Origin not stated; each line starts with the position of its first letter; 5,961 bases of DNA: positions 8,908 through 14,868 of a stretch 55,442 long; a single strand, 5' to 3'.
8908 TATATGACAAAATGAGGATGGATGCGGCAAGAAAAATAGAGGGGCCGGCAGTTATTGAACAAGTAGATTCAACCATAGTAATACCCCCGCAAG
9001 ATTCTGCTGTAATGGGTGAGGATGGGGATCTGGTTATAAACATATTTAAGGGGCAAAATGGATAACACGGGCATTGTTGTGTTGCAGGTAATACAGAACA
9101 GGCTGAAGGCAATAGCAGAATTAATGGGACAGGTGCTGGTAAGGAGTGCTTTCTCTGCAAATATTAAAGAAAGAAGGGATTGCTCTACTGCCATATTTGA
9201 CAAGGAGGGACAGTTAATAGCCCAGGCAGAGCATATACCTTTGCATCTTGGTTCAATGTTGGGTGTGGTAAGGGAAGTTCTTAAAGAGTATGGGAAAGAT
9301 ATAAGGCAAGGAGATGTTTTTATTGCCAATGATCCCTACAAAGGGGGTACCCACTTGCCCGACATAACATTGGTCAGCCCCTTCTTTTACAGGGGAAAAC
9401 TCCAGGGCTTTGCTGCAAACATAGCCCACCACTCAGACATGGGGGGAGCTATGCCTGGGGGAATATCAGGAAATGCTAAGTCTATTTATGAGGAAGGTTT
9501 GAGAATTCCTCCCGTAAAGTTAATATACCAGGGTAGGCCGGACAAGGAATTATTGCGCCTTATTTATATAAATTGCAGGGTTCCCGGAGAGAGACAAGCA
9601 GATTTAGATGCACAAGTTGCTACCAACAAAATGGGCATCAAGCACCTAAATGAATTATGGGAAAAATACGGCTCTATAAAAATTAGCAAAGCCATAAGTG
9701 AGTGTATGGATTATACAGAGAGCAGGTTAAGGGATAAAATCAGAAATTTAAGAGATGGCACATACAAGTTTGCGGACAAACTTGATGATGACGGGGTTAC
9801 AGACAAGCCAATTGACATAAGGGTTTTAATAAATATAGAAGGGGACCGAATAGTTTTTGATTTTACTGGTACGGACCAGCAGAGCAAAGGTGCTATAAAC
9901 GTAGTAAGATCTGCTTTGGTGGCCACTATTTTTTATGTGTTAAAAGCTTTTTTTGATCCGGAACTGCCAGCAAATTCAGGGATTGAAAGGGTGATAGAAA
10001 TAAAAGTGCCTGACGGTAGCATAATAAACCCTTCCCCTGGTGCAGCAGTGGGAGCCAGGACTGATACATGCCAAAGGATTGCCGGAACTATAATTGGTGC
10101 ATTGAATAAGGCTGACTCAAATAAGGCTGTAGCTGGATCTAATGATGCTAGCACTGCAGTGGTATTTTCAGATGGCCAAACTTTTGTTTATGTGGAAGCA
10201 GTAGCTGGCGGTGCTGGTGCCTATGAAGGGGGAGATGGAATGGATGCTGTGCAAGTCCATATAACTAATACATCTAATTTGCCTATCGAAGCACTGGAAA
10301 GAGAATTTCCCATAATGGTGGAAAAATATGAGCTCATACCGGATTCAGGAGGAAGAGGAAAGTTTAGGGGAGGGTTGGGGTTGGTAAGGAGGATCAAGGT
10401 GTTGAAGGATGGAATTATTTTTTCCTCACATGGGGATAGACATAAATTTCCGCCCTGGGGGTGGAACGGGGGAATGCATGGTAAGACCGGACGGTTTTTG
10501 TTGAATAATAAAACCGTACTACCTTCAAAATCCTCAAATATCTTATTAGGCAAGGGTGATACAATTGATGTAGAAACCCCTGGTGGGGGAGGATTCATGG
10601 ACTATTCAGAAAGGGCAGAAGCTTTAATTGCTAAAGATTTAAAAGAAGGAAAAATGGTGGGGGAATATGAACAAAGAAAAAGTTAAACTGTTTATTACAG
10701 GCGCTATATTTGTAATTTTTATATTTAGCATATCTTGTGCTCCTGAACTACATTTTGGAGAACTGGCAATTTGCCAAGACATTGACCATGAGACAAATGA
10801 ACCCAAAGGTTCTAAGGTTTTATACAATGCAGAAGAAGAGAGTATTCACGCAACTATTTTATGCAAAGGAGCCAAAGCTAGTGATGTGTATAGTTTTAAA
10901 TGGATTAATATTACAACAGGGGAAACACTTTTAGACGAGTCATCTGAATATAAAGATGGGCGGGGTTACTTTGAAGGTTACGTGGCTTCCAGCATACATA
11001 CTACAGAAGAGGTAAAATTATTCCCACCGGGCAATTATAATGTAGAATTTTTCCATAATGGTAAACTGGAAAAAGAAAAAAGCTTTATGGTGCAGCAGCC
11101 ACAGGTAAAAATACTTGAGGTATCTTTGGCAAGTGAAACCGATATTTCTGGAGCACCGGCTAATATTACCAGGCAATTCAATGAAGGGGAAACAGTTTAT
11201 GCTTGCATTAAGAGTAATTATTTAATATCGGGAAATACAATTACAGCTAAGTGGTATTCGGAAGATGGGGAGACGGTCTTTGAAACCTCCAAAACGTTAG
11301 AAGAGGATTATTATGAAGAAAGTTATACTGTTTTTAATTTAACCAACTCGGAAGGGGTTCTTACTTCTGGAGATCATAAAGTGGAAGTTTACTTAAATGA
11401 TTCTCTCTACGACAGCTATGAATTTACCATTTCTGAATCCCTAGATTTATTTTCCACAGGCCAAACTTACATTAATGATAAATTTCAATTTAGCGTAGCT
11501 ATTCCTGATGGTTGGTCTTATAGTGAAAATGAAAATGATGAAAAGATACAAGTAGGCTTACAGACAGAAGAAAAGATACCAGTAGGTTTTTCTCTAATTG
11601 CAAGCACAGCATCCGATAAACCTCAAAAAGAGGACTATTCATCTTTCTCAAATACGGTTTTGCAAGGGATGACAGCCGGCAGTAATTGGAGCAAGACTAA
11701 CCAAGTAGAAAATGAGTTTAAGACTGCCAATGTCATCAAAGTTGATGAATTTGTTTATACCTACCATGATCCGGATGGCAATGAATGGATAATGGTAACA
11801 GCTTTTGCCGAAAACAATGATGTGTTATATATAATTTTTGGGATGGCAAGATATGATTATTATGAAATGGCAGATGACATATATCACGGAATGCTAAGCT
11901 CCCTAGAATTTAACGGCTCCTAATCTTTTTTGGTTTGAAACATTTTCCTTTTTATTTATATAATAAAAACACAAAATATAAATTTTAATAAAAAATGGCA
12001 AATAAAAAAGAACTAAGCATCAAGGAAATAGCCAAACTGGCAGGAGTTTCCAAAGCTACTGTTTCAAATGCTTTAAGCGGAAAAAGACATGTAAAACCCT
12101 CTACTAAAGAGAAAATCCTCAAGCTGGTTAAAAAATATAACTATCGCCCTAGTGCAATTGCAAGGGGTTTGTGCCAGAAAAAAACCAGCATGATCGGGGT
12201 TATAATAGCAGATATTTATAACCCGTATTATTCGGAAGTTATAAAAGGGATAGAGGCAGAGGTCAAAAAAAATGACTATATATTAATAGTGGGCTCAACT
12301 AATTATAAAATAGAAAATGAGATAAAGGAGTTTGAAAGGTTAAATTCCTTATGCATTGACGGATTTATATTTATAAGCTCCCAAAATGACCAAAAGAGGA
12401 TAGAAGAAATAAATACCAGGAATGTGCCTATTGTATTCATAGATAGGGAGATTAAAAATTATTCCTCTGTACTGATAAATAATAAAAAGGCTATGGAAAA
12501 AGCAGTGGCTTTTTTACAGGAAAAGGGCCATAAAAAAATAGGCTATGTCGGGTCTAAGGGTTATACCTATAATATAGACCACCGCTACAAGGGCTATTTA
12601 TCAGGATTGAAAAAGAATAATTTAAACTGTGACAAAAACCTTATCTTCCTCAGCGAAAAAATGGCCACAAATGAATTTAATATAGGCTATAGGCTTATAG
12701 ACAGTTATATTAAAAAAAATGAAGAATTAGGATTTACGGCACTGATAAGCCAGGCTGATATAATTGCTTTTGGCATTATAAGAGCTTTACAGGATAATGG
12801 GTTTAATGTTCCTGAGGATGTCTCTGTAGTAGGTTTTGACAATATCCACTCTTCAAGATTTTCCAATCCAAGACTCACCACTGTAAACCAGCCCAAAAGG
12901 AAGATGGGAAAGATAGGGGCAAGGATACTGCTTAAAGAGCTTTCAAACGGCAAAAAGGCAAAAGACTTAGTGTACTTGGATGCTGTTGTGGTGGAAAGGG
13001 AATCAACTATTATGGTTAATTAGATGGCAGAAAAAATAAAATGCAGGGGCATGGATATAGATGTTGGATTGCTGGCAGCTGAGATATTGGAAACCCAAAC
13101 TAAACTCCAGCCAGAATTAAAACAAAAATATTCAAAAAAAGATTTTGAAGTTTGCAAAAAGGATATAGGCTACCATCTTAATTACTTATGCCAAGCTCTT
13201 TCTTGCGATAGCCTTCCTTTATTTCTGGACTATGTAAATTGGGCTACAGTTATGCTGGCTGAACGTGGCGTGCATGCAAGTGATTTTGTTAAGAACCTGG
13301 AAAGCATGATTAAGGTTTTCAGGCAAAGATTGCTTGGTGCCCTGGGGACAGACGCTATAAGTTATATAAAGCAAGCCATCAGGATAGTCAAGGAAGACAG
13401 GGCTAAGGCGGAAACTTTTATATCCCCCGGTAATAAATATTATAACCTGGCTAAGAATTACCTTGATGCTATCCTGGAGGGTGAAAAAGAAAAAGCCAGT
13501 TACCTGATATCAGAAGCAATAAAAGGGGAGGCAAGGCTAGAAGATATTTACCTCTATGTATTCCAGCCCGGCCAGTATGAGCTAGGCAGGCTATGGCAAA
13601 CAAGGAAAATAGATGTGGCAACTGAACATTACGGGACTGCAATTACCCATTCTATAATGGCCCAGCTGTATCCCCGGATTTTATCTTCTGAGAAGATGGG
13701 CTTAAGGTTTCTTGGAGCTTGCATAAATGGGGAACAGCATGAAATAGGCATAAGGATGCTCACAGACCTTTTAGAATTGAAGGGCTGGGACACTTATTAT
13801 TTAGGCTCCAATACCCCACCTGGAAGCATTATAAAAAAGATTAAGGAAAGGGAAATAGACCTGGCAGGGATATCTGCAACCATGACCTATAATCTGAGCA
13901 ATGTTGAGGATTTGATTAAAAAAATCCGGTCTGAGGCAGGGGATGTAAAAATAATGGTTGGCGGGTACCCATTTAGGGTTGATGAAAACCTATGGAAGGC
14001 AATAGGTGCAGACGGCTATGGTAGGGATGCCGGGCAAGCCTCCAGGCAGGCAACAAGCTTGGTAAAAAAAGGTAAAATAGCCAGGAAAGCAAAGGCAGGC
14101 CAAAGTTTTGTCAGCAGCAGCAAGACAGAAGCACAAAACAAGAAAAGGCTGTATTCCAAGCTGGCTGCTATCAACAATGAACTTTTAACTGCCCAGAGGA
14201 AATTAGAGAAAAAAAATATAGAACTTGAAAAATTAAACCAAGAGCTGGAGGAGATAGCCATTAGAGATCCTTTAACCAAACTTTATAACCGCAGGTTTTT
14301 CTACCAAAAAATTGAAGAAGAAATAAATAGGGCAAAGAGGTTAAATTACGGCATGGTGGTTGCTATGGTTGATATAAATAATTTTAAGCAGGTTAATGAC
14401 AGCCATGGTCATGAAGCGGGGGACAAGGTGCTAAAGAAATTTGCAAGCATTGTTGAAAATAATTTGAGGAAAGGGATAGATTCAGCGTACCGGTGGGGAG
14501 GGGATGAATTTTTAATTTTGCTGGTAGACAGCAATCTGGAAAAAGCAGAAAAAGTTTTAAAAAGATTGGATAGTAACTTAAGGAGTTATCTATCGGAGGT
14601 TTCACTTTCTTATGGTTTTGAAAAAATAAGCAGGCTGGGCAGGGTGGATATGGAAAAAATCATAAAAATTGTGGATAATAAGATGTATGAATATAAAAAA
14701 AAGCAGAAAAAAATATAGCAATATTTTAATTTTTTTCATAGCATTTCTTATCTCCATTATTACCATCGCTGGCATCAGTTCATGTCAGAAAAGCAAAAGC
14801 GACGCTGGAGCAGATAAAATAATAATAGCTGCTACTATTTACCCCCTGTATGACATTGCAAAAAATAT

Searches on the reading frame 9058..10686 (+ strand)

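Call 6: search_protein_families(library=ncbifam, proteins=[window:9058-10686:+], max_evalue=0.01)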
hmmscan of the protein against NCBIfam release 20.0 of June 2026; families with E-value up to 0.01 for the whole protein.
window:9058-10686:+ (542 aa): 2 families
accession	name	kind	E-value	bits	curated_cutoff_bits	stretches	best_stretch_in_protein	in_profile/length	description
NF050157.1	CapLactmsBetCapB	equivalog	7.5e-82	275.4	1000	1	7-533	4-546/577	caprolactamase subunit beta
NF042976.1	AcphenoCarb_ApcD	equivalog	4.4e-39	134.3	1500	1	25-444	50-485/685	acetophenone carboxylase subunit delta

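Call 7: search_protein_families(library=pfam, proteins=[window:9058-10686:+], max_evalue=0.01)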
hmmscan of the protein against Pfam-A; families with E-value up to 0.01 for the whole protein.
window:9058-10686:+ (542 aa): 1 family
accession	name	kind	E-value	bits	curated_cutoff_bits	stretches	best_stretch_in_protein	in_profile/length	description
PF02538.19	Hydantoinase_B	-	2e-184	614.3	26.8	1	7-514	3-517/519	Hydantoinase B/oxoprolinase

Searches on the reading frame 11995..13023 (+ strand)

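Call 88: search_protein_families(library=pfam, proteins=[window:11995-13023:+], max_evalue=0.001)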
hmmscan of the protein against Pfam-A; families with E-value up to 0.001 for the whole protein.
window:11995-13023:+ (342 aa): 7 families
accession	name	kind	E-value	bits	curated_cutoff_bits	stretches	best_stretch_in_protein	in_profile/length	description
PF13377.12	Peripla_BP_3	-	4.6e-30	105.3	26.5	1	171-338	1-167/167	Periplasmic binding protein-like domain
PF00532.27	Peripla_BP_1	-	1.1e-22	81.3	22.2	1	65-313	2-258/281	Periplasmic binding proteins and sugar binding domain of LacI family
PF00356.27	LacI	-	1.3e-15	57.4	27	1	8-53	1-46/46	Bacterial regulatory proteins, lacI family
PF13407.12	Peripla_BP_4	-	4.8e-14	53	35.1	1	67-320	1-257/258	Periplasmic binding protein domain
PF01381.28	HTH_3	-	5.8e-06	26.7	23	1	4-43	7-46/55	Helix-turn-helix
PF13518.12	HTH_28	-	0.00043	20.7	25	0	4-27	11-33/52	Helix-turn-helix domain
PF13560.12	HTH_31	-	0.00057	20.6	27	1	6-44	14-53/64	Helix-turn-helix domain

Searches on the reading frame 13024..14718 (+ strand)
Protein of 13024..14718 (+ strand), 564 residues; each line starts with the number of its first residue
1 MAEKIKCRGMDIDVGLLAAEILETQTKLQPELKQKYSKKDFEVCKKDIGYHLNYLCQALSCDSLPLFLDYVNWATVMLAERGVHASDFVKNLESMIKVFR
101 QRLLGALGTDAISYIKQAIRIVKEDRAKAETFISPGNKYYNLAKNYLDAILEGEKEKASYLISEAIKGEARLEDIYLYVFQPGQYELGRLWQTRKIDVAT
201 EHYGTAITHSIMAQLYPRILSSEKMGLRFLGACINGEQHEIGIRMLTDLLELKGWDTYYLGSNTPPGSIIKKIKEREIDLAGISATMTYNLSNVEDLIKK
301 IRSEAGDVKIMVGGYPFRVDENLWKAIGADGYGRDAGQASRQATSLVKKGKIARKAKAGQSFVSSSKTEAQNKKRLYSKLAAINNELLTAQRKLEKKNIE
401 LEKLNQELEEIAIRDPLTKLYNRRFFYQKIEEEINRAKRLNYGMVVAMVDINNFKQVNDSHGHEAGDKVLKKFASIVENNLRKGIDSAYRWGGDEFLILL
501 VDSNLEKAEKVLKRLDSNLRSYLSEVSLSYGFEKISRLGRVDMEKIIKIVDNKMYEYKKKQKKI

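Call 88: search_protein_families(library=pfam, proteins=[window:13024-14718:+], max_evalue=0.001)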
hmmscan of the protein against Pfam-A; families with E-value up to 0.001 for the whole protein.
window:13024-14718:+ (564 aa): 4 families
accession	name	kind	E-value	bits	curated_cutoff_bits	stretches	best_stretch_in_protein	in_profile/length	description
PF00990.26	GGDEF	-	2.9e-37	128.4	23.8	1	412-562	1-159/161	Diguanylate cyclase, GGDEF domain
PF02310.24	B12-binding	-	4.2e-25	88.4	32.1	1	228-337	2-117/121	B12 binding domain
PF02607.22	B12-binding_2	-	1.7e-14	54.2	23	1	143-215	2-73/74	B12 binding domain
PF17045.10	CEP63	-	0.00037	20.8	33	1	364-439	20-95/263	Centrosomal protein of 63 kDa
